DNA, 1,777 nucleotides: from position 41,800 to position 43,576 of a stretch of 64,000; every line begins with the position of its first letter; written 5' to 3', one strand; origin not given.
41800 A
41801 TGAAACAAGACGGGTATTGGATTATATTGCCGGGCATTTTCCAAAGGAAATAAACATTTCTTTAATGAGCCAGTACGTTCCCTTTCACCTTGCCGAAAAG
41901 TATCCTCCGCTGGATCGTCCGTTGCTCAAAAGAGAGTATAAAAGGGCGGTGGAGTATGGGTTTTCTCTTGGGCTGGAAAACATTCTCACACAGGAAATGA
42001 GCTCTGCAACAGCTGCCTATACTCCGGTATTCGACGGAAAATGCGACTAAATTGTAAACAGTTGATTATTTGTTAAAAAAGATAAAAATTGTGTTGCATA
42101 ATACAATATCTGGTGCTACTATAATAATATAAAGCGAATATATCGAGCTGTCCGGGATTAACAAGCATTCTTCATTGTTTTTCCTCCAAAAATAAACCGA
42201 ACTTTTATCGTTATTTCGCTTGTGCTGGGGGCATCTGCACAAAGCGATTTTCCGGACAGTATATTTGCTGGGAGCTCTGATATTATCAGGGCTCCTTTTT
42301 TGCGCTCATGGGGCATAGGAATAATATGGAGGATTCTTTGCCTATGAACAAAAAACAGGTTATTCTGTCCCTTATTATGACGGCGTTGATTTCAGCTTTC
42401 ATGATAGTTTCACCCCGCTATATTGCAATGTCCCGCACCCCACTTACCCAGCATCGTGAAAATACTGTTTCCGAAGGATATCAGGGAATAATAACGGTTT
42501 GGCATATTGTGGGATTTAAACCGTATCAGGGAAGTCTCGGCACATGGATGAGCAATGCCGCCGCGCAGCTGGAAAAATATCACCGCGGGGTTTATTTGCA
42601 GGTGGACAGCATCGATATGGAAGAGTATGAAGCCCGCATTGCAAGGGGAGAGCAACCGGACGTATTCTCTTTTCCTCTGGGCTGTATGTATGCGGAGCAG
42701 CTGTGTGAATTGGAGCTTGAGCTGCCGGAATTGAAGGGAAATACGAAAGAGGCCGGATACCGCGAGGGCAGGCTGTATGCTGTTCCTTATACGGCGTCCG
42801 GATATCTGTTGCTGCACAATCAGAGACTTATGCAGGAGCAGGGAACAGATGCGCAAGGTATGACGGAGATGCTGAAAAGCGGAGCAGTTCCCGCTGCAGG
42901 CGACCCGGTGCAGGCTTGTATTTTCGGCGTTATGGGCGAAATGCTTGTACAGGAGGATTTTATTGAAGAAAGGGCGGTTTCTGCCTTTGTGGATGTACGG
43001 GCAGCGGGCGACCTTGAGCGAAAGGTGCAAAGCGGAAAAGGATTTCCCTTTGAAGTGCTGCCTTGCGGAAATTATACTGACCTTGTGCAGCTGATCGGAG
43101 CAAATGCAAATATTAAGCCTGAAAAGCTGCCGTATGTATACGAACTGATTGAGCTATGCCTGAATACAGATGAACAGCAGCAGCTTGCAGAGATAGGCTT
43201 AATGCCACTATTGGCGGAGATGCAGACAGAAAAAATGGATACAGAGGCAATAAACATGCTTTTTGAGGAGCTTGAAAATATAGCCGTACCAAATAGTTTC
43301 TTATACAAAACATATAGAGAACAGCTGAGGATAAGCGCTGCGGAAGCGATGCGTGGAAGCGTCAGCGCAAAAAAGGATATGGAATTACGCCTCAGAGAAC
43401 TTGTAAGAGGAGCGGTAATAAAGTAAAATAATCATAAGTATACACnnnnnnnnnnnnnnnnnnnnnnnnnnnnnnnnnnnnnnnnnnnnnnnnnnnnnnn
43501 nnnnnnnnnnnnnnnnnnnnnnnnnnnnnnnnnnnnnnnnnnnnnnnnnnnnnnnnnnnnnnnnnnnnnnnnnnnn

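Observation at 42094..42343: Unassigned ~170-nt structured RNA between a strong promoter and a strong terminator, upstream of the murB cluster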

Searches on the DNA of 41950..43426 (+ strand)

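Call 4: search_rna_families(source=window, start=41950, end=42450, threshold=evalue, max_evalue=10, show_alignments=5)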
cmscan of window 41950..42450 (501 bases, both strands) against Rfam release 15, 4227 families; matches with E-value up to 10: 3.
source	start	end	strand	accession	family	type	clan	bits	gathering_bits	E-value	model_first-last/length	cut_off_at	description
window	42306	42403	-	RF01590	plasmodium_snoR14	Gene; snRNA; snoRNA; CD-box;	-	19.9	90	6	1-127/127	no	small nucleolar RNA snoR14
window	42344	42379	+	RF00617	cHP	Cis-reg;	CL00129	14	40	4.4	1-45/45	no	Flavivirus capsid hairpin cHP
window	42159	42192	-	RF00180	REN-SRE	Cis-reg;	-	13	41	1.8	1-37/37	no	Renin stability regulatory element (REN-SRE)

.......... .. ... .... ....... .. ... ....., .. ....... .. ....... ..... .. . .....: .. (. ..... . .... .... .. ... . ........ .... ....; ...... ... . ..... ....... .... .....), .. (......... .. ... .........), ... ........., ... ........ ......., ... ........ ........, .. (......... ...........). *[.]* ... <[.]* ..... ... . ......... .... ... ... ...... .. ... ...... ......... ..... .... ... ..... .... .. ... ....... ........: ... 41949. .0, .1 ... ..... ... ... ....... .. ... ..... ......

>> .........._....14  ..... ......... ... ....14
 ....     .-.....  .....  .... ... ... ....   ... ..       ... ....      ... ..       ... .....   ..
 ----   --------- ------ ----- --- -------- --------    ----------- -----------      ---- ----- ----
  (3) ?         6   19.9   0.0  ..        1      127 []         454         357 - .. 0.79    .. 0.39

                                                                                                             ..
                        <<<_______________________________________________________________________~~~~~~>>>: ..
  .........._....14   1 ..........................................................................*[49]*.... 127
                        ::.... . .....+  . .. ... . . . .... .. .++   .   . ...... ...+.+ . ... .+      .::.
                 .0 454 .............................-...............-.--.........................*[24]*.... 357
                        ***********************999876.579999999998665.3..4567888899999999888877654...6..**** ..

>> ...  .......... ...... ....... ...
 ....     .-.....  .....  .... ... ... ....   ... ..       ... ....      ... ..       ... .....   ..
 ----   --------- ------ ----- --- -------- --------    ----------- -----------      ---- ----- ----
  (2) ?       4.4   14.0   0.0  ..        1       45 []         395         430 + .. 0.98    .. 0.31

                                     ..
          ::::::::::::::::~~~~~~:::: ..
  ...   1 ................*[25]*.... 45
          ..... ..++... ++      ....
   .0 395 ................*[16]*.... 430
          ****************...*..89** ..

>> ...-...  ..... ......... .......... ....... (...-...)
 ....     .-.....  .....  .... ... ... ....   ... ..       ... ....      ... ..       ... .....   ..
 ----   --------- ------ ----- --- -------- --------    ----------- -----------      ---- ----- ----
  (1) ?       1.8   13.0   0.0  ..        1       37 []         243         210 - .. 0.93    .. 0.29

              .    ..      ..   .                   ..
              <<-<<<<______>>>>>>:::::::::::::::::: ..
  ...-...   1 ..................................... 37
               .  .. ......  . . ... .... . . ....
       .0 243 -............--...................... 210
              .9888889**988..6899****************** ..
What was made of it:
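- On Any Rfam 15 family: At E<=10 on 41950-42450 there were only 3 chance-level hits, none overlapping the RNA sensibly (call 4).
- Closest known: 6S RNA. Different: No Rfam hit (call 4).
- There is no 6S hit even at E<=10 with permissive filters (call 4).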

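Call 36: build_rna_model(alignment_id=A6, structure=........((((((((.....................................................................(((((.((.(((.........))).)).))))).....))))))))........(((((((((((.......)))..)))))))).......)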
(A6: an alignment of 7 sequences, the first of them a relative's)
Model R1 built from alignment A6 (7 sequences, 177 columns); structure: as given.
model positions 166; base pairs 29; branch points 1; effective number of sequences 1.25; information 0.591 bits per position. Calibrated on 0.2 Mb of random sequence (short: E-values are rough).
structure used (alignment columns):
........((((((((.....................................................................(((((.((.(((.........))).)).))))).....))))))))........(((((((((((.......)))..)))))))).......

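Call 37: search_with_rna_model(model_id=R1, sources=[window, L001, L002, L003, L004, L005, L006, L007, L008, L009, L010, L011, L012, L013, L014, L015, L016, L017, L018, L019, L020, L021, L022, L023, L024, L025, L026, L027, L028, L029, L030, L031, L032, L033, L034, L035, L036, L037, L038, L039, L040, L041, L042, L043, L044, L045, L046, L047, L048, L049, L050, L051, L052, L053, L054, L055, L056, L057, L058, L059, L073, L078, L087, L149, L152, L156, L175, L080], max_evalue=1, make_alignment=true)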
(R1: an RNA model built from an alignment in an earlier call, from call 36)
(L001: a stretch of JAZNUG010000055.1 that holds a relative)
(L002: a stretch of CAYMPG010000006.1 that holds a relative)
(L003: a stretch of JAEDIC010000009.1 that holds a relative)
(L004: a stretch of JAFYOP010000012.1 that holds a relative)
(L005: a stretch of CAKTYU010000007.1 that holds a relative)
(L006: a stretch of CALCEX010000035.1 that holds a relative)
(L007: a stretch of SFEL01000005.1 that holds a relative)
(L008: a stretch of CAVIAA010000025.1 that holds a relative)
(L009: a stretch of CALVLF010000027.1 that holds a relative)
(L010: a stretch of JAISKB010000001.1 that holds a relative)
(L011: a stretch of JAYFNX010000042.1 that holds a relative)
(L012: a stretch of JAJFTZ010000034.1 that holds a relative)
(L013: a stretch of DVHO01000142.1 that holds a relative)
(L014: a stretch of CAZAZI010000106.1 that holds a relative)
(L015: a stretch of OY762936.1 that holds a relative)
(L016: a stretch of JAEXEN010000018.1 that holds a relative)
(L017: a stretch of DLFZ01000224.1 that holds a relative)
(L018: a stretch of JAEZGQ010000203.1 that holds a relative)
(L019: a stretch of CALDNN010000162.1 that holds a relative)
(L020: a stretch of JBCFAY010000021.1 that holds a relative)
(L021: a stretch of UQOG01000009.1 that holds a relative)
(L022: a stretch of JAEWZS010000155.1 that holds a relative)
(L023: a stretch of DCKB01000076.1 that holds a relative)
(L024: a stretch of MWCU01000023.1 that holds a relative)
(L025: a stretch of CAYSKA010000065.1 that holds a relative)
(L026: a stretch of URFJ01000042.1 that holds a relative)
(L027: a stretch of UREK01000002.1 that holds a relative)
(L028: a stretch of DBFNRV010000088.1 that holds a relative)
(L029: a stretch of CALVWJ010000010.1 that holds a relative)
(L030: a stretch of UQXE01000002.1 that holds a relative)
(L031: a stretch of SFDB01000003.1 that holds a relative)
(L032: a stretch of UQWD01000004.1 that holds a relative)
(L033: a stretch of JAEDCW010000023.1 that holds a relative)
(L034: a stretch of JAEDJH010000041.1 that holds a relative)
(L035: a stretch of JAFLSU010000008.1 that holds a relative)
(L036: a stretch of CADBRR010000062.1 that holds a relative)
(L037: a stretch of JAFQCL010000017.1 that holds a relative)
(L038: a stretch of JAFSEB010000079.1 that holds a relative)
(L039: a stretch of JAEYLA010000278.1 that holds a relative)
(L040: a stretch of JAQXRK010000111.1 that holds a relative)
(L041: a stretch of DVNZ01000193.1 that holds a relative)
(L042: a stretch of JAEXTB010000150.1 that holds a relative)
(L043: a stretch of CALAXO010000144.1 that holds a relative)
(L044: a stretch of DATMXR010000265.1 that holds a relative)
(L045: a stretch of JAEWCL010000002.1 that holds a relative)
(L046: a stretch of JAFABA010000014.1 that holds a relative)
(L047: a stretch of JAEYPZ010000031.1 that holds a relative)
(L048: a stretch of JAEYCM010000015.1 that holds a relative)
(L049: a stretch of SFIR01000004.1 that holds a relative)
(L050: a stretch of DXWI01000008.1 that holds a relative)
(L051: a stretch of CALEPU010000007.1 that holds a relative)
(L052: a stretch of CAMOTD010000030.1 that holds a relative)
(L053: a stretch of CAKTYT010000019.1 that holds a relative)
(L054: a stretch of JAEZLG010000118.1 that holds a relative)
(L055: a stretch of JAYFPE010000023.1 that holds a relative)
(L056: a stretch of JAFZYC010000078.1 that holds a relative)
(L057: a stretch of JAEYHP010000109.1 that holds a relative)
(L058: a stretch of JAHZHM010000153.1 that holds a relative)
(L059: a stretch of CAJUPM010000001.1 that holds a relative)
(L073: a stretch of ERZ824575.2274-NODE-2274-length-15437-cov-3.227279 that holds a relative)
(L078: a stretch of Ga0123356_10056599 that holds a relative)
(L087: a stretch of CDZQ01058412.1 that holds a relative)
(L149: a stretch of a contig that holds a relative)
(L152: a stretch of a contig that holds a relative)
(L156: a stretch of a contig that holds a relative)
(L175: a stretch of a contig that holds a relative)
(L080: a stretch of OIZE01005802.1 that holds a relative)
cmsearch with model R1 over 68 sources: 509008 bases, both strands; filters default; matches with E-value up to 1: 39.
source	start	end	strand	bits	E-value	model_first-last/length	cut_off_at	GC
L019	2640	2810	+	199.6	1.9e-41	1-166/166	no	0.52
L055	2648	2818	+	198.9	2.7e-41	1-166/166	no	0.51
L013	2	167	+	198.3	3.8e-41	1-166/166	no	0.46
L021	2759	2924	+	197.6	5.3e-41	1-166/166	no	0.47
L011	2779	2946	+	196.8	7.9e-41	1-166/166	no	0.5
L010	2784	2947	+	167.6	2e-34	1-166/166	no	0.46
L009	2743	2909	+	162.6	2.5e-33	1-166/166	no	0.46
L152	1534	1705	+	156.3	5.7e-32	1-166/166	no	0.44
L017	2798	2965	+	106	6.2e-21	1-166/166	no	0.46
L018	2798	2965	+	106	6.2e-21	1-166/166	no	0.46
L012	2799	2966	+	104.6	1.2e-20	1-166/166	no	0.49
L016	2794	2966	+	97.1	5.4e-19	1-166/166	no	0.5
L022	2740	2911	+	94.3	2.2e-18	1-166/166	no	0.45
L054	2794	2965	+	94.3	2.2e-18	1-166/166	no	0.45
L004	2800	2960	+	84.5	3.1e-16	1-166/166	no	0.42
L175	6979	7139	-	80.8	2e-15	1-166/166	no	0.42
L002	2801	2960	+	79.3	4.4e-15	1-166/166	no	0.46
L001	2798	2959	+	73.8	7e-14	1-166/166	no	0.41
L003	2801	2961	+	73.7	7.1e-14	1-166/166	no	0.41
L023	2776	2931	+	67.1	2e-12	1-166/166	no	0.41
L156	3037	3192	-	67.1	2e-12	1-166/166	no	0.41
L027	2633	2799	+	65.5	4.6e-12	1-166/166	no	0.44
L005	2793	2959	+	65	5.7e-12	1-166/166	no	0.4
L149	3922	4088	-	64.4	7.8e-12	1-166/166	no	0.44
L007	2794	2960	+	62.9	1.7e-11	1-166/166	no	0.4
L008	2797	2963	+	61.8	2.9e-11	1-166/166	no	0.47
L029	2778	2940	+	60.8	4.8e-11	1-166/166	no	0.39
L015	2809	2946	+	59.7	8.5e-11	1-166/166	no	0.38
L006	86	253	+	58.5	1.5e-10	1-166/166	no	0.42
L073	4035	4188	-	48.9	2e-08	1-166/166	no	0.45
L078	1840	2000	-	48.5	2.4e-08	1-166/166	no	0.43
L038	2802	2958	+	47.3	4.3e-08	1-166/166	no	0.49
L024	2693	2844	+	43.6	2.8e-07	1-166/166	no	0.44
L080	4158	4315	+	42.2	5.6e-07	1-166/166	no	0.39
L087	11363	11472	+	23.3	0.008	1-166/166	no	0.41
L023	2893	2953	-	22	0.015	1-166/166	no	0.46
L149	3856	3960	+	21.6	0.018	1-166/166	no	0.48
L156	3015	3075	+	19.9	0.044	1-166/166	no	0.46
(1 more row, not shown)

Alignment A7: 39 matches aligned to the model, 286 columns, each read 5' to 3' on its own strand. Consensus structure (alignment columns), stored with it:
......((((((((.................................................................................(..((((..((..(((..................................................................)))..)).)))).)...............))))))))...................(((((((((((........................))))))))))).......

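Call 38: search_with_rna_model(model_id=R1, sources=[window, L001, L002, L003, L004, L005, L006, L007, L008, L009, L010, L011, L012, L013, L015, L016, L017, L019, L021, L022, L023, L024, L027, L029, L038, L055, L073, L078, L152, L175, L080], max_evalue=0.000001, make_alignment=true)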
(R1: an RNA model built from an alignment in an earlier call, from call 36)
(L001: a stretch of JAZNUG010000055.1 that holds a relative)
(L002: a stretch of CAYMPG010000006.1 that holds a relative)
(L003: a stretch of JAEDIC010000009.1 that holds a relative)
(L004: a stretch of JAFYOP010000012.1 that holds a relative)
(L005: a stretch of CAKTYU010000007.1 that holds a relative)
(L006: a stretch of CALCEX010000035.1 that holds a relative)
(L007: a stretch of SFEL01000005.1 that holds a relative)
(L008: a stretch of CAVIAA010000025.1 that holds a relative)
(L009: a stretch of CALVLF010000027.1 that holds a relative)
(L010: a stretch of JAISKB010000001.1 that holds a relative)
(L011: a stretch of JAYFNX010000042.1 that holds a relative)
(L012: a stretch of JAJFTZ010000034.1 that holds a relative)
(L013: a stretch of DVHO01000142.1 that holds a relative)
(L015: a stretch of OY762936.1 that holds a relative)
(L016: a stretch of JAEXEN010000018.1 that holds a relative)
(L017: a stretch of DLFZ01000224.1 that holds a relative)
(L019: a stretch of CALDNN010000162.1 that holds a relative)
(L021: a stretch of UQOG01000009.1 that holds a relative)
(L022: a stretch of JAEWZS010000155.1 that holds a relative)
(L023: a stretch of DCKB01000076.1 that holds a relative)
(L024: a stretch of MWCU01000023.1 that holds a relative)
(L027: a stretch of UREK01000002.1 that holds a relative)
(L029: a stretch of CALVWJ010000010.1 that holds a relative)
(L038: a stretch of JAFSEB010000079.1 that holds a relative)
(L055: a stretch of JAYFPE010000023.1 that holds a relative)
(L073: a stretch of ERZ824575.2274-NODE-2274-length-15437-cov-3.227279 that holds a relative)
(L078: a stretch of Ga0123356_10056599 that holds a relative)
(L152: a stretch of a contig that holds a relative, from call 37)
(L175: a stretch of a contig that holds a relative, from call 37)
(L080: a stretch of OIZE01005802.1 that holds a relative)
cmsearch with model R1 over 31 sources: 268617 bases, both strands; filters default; matches with E-value up to 0.000001: 31.
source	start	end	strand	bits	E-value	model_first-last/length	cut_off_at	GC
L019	2640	2810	+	199.6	1e-41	1-166/166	no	0.52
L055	2648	2818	+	198.9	1.4e-41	1-166/166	no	0.51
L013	2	167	+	198.3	2e-41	1-166/166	no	0.46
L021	2759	2924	+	197.6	2.8e-41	1-166/166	no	0.47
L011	2779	2946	+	196.8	4.2e-41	1-166/166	no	0.5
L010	2784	2947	+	167.6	1e-34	1-166/166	no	0.46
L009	2743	2909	+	162.6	1.3e-33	1-166/166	no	0.46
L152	1534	1705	+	156.3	3e-32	1-166/166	no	0.44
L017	2798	2965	+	106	3.3e-21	1-166/166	no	0.46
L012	2799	2966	+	104.6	6.6e-21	1-166/166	no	0.49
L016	2794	2966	+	97.1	2.8e-19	1-166/166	no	0.5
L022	2740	2911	+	94.3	1.2e-18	1-166/166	no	0.45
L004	2800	2960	+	84.5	1.6e-16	1-166/166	no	0.42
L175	6979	7139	-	80.8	1.1e-15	1-166/166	no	0.42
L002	2801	2960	+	79.3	2.3e-15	1-166/166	no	0.46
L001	2798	2959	+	73.8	3.7e-14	1-166/166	no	0.41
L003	2801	2961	+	73.7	3.8e-14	1-166/166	no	0.41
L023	2776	2931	+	67.1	1.1e-12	1-166/166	no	0.41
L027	2633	2799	+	65.5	2.4e-12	1-166/166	no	0.44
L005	2793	2959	+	65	3e-12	1-166/166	no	0.4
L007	2794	2960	+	62.9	8.9e-12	1-166/166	no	0.4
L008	2797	2963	+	61.8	1.5e-11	1-166/166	no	0.47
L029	2778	2940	+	60.8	2.5e-11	1-166/166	no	0.39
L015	2809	2946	+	59.7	4.5e-11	1-166/166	no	0.38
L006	86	253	+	58.5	7.9e-11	1-166/166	no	0.42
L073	4035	4188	-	48.9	1e-08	1-166/166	no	0.45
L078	1840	2000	-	48.5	1.3e-08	1-166/166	no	0.43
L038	2802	2958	+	47.3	2.3e-08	1-166/166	no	0.49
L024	2693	2844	+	43.6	1.5e-07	1-166/166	no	0.44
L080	4158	4315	+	42.2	3e-07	1-166/166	no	0.39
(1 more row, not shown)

Alignment A8: 31 matches aligned to the model, 269 columns, each read 5' to 3' on its own strand. Consensus structure (alignment columns), stored with it:
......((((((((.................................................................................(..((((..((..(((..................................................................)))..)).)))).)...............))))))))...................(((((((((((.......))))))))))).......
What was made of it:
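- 42129..42301 (+): Predicted ~170-nt RNA. The start is inferred ~7 nt after the -10; the end is in the terminator U-tract. CM R1 finds it at 75 bits, E = 1.7e-14 (call 38).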

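Call 59: search_rna_families(sources=[L005, L008, L010, L015, L017, L019, L021, L023, L024, L027, L038, L073, L078], threshold=gathering)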
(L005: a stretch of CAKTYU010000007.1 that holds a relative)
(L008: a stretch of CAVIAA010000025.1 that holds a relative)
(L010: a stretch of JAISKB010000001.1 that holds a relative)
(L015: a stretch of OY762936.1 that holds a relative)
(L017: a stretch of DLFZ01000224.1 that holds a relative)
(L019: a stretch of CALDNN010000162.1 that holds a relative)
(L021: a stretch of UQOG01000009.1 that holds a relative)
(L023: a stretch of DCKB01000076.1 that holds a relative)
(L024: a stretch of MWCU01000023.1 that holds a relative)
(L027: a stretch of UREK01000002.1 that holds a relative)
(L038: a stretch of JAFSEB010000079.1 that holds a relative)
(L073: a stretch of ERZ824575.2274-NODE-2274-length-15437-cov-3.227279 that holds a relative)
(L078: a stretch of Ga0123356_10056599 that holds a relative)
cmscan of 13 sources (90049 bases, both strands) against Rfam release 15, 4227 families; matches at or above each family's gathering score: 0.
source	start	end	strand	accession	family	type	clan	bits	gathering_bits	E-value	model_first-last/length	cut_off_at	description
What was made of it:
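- On Any Rfam 15 family: There were 0 hits in 13 homologous loci (call 59).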

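Call 69: search_dna_similar(query=window:42090-42305:+, collection=phages, mode=distant, max_evalue=0.001, max_rows=5)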
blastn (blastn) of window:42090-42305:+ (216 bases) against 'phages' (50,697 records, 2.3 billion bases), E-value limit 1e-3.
No match.

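Call 70: search_dna_similar(query=window:42090-42305:+, collection=plasmids, mode=distant, max_evalue=0.001, max_rows=5)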
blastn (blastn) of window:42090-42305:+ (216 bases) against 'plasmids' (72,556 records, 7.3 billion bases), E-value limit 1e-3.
No match.
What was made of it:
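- No phage or plasmid match (calls 69, 70).
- Tried and rejected: Phage or plasmid origin: no match (calls 69, 70).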
